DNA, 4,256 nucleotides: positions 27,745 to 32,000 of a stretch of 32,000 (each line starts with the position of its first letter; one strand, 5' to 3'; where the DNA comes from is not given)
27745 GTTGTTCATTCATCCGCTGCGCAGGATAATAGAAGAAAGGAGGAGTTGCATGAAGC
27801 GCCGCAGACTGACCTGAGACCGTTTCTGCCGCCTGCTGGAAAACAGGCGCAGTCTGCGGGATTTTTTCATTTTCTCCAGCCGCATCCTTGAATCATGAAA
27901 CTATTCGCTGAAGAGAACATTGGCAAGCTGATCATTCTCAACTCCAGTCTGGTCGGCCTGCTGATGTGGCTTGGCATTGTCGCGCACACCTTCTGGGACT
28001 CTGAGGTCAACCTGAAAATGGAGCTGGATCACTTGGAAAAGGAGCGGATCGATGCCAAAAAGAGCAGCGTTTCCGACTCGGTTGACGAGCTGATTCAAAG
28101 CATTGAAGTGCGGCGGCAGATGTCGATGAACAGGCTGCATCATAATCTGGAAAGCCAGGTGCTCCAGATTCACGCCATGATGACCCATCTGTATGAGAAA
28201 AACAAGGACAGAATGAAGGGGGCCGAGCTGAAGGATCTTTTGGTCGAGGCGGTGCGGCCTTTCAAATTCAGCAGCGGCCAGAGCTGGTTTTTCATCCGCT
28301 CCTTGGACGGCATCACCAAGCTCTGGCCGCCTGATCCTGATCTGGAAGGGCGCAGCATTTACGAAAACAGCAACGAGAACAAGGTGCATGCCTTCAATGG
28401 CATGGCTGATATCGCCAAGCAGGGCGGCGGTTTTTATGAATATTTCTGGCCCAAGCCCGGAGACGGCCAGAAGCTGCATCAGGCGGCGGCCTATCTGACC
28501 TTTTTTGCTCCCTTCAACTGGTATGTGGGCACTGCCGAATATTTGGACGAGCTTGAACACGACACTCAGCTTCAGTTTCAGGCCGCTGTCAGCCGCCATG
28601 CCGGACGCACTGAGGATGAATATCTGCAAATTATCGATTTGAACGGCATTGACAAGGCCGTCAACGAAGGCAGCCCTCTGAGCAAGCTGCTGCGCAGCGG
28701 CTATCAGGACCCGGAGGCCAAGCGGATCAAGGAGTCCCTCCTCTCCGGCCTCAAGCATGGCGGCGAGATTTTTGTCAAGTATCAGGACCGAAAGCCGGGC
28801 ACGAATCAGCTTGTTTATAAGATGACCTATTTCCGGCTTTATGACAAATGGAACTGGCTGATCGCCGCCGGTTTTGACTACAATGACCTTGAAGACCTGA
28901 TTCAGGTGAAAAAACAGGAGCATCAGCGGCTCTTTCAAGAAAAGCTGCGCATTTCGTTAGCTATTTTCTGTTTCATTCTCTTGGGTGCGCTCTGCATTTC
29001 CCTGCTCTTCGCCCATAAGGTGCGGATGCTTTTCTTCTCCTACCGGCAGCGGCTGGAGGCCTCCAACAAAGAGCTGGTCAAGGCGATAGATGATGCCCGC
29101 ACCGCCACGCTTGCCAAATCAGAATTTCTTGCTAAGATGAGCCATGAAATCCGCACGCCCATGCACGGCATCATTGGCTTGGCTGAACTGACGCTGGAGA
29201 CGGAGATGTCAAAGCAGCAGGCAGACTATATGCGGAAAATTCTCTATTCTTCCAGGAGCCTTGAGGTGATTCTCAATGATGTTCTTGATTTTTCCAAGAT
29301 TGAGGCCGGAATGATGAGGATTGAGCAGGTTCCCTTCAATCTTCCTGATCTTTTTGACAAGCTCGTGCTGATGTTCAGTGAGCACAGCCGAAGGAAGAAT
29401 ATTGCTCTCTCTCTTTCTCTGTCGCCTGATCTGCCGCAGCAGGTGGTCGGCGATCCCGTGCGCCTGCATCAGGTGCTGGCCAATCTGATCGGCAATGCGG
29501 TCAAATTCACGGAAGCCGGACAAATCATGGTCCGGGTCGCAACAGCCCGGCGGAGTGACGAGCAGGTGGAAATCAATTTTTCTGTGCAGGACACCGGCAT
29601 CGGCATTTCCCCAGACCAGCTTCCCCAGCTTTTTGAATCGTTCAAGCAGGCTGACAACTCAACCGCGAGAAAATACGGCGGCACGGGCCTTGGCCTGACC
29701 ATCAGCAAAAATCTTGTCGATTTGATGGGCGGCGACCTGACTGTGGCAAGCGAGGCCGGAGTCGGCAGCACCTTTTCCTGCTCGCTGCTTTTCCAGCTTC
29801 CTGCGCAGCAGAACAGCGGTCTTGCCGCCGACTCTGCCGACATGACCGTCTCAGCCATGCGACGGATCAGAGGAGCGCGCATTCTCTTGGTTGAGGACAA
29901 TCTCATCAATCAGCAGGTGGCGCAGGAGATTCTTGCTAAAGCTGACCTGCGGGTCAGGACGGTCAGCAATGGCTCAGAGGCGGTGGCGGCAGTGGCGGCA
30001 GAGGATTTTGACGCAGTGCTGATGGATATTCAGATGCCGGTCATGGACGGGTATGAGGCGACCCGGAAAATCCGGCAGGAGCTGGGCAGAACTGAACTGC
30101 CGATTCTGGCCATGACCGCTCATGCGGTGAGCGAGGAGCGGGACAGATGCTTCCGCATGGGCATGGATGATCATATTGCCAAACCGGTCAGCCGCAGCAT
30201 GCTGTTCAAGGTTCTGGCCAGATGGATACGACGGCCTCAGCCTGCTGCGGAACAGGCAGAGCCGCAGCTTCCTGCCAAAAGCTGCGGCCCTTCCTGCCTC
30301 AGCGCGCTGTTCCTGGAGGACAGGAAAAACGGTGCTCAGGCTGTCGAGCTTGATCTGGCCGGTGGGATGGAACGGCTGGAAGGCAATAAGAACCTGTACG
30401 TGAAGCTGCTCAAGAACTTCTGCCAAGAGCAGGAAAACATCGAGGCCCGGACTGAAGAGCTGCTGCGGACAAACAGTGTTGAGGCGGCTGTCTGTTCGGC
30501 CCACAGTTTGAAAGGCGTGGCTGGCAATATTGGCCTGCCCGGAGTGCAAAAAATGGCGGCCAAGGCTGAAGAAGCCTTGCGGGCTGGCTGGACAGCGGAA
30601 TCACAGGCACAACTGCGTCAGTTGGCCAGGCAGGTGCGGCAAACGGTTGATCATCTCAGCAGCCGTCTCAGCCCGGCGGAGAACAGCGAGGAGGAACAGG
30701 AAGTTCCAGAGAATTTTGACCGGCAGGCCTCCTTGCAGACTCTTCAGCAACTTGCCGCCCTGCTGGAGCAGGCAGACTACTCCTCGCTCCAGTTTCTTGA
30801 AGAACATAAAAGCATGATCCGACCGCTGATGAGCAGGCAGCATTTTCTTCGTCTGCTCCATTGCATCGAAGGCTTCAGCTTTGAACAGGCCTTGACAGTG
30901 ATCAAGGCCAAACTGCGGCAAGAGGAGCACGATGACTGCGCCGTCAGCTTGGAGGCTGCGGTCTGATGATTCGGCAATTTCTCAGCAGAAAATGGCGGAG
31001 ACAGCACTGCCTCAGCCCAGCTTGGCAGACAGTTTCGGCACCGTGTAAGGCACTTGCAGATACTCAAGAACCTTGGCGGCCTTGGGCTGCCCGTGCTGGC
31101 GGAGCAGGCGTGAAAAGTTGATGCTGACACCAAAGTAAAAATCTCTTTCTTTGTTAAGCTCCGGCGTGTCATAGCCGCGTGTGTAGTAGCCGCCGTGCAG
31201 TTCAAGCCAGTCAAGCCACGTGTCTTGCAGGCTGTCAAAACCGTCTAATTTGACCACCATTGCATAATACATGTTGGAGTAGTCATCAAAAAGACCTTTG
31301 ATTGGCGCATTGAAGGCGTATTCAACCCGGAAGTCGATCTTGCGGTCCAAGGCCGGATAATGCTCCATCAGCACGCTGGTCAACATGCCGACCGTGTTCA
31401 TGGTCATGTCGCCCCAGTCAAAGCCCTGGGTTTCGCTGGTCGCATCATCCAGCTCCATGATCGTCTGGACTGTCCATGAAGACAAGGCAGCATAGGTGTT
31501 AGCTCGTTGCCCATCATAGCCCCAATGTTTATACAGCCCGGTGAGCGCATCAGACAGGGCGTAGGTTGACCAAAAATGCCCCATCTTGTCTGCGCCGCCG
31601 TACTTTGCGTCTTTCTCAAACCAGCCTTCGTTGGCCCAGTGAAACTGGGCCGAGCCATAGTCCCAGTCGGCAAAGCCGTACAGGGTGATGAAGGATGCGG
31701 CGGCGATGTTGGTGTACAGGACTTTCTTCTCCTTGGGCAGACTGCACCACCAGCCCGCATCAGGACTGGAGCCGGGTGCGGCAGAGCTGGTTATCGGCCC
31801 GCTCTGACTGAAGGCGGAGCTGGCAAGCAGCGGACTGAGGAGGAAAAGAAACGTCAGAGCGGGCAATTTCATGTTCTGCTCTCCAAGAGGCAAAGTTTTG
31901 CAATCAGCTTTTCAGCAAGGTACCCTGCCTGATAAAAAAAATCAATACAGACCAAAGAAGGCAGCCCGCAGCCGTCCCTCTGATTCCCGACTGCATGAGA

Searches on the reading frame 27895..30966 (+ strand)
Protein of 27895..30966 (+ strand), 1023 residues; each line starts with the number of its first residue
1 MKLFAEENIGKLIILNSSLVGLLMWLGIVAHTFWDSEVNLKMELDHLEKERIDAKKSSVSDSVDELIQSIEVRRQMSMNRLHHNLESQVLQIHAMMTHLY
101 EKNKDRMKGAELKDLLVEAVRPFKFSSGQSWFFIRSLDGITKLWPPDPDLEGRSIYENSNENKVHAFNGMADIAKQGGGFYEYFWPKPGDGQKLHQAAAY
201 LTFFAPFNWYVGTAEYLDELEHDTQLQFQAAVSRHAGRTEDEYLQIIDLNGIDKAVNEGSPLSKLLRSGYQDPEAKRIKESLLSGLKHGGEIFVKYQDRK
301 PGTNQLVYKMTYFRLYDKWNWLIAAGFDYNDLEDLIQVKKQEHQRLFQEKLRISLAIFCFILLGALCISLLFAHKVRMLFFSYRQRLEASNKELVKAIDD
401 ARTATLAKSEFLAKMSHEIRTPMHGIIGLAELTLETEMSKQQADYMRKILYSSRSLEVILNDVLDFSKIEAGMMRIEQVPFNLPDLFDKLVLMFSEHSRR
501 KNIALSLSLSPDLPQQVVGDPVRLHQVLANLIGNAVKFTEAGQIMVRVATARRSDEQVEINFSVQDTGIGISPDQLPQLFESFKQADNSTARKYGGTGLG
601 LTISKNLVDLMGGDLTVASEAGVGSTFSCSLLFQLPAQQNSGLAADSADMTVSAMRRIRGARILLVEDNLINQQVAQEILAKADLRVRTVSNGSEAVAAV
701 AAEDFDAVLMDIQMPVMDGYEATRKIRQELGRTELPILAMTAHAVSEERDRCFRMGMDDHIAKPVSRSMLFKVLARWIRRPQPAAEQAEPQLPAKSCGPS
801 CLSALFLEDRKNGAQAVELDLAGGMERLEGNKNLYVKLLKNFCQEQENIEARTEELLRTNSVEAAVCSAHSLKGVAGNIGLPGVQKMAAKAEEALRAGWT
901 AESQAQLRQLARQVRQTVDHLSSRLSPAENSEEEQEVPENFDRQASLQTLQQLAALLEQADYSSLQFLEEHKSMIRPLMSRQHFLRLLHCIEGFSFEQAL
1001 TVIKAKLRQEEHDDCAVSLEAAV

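Call 68: search_protein_families(library=pfam, proteins=[window:27895-30966:+], max_evalue=0.00001)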
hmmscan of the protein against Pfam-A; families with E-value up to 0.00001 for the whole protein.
window:27895-30966:+ (1023 aa): 7 families
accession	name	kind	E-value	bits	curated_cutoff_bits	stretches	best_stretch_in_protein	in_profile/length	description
PF08269.17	dCache_2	-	1.8e-54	185.3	26.5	1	39-332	4-297/298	Cache domain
PF02518.31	HATPase_c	-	4.3e-31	108.1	26.4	1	519-632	1-108/111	Histidine kinase-, DNA gyrase B-, and HSP90-like ATPase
PF17200.10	sCache_2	-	2.8e-28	99.2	25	2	82-223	6-148/155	Single Cache domain 2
PF00072.30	Response_reg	-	9.7e-27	93.8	30.2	1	663-773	1-109/111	Response regulator receiver domain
PF00512.31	HisKA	-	3.1e-18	66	26.9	1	407-472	1-66/66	His Kinase A (phospho-acceptor) domain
PF01627.28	Hpt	-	7.1e-10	39.4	24.6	1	838-918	2-78/84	Hpt domain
PF17201.10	Cache_3-Cache_2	-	7.6e-06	25.9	27.7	0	148-224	223-293/299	Cache 3/Cache 2 fusion domain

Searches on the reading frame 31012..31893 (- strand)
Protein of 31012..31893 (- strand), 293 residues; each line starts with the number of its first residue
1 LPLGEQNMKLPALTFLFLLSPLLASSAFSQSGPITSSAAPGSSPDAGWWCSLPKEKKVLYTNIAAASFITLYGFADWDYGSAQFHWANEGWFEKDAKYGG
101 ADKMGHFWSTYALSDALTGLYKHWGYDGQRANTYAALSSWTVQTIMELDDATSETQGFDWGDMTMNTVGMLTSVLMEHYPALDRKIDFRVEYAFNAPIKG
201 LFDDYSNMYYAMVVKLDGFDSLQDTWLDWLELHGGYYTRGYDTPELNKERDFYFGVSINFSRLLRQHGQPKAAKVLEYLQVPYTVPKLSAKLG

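Call 70: search_protein_families(library=pfam, proteins=[window:31012-31893:-], max_evalue=0.001)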
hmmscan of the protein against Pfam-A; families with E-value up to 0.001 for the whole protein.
window:31012-31893:- (293 aa): 1 family
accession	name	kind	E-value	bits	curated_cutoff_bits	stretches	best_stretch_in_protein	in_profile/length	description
PF10043.14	DUF2279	-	8.8e-26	90.9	28.6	1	89-176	2-89/91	Predicted periplasmic lipoprotein (DUF2279)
